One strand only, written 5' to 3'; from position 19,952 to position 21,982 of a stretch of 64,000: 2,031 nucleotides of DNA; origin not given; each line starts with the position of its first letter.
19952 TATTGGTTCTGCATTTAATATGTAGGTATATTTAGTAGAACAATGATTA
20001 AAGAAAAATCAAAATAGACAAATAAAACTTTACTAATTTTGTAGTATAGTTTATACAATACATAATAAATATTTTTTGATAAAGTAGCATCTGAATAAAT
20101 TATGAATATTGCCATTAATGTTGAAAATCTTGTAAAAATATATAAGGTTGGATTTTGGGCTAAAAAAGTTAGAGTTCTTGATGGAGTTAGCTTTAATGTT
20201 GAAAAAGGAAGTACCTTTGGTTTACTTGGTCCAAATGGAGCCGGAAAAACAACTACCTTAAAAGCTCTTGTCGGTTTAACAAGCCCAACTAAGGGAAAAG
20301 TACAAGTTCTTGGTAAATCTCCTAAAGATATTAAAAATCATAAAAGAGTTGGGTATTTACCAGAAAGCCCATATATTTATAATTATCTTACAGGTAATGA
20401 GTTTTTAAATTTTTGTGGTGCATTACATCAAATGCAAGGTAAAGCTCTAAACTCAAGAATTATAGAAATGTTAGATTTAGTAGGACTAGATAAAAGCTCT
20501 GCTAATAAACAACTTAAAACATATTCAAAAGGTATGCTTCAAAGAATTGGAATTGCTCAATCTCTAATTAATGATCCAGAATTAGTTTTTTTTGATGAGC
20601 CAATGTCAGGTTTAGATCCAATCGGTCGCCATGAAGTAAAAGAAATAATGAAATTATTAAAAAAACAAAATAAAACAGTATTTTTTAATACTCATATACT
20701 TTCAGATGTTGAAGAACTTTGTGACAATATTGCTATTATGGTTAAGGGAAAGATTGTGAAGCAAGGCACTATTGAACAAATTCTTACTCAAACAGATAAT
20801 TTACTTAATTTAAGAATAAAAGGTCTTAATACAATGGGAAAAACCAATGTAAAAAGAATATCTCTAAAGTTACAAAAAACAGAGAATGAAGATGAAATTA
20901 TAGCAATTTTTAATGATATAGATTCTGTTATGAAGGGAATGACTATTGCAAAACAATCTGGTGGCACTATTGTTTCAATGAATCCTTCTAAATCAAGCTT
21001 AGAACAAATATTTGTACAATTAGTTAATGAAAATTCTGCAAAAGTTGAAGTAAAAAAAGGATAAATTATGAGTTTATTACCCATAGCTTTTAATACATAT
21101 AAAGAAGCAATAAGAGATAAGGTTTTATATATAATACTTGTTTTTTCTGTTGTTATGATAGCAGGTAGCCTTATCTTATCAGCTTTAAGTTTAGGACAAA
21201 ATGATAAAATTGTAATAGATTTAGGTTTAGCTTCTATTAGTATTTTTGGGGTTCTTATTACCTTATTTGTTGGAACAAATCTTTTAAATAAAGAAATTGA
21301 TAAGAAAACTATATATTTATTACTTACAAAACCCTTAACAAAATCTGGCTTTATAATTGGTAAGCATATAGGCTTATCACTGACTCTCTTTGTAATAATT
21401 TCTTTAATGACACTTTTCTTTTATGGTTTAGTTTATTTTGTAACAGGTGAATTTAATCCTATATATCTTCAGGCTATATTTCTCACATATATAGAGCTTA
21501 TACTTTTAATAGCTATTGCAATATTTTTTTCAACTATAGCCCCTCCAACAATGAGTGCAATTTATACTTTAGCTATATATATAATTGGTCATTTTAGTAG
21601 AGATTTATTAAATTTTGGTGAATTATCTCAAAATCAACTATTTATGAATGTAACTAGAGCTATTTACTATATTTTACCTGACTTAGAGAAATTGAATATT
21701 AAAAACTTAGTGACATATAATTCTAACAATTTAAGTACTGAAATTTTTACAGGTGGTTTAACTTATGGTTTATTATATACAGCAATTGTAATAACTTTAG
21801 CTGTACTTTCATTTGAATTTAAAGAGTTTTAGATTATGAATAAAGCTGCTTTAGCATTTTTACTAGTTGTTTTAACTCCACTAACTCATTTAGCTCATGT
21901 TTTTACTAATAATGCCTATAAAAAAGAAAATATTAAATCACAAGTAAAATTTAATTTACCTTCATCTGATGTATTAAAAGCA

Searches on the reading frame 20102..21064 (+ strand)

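Call 75: search_protein_families(library=pfam, proteins=[window:20102-21064:+], max_evalue=0.00001)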
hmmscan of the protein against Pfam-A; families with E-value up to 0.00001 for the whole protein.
window:20102-21064:+ (320 aa): 2 families
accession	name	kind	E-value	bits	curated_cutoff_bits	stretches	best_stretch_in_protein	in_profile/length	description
PF00005.33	ABC_tran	-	2.9e-29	102.8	25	1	26-168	1-136/137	ABC transporter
PF13304.12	AAA_21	-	3.5e-10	40.9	27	0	141-198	238-298/304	AAA domain, putative AbiEii toxin, Type IV TA system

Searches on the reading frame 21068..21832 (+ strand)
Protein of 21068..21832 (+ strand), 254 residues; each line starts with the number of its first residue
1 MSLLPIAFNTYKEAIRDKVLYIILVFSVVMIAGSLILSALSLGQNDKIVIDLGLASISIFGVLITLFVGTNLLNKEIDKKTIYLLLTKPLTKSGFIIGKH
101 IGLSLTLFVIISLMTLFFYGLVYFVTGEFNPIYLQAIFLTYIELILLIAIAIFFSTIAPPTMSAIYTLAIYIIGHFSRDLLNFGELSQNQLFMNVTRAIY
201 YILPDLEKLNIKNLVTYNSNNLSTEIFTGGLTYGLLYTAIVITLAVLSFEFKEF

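Call 75: search_protein_families(library=pfam, proteins=[window:21068-21832:+], max_evalue=0.00001)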
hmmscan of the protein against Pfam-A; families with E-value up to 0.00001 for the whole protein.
window:21068-21832:+ (254 aa): 1 family
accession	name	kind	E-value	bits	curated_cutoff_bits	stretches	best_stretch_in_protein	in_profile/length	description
PF12679.13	ABC2_membrane_2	-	2.6e-12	47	27.2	1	11-250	8-279/283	ABC-2 family transporter protein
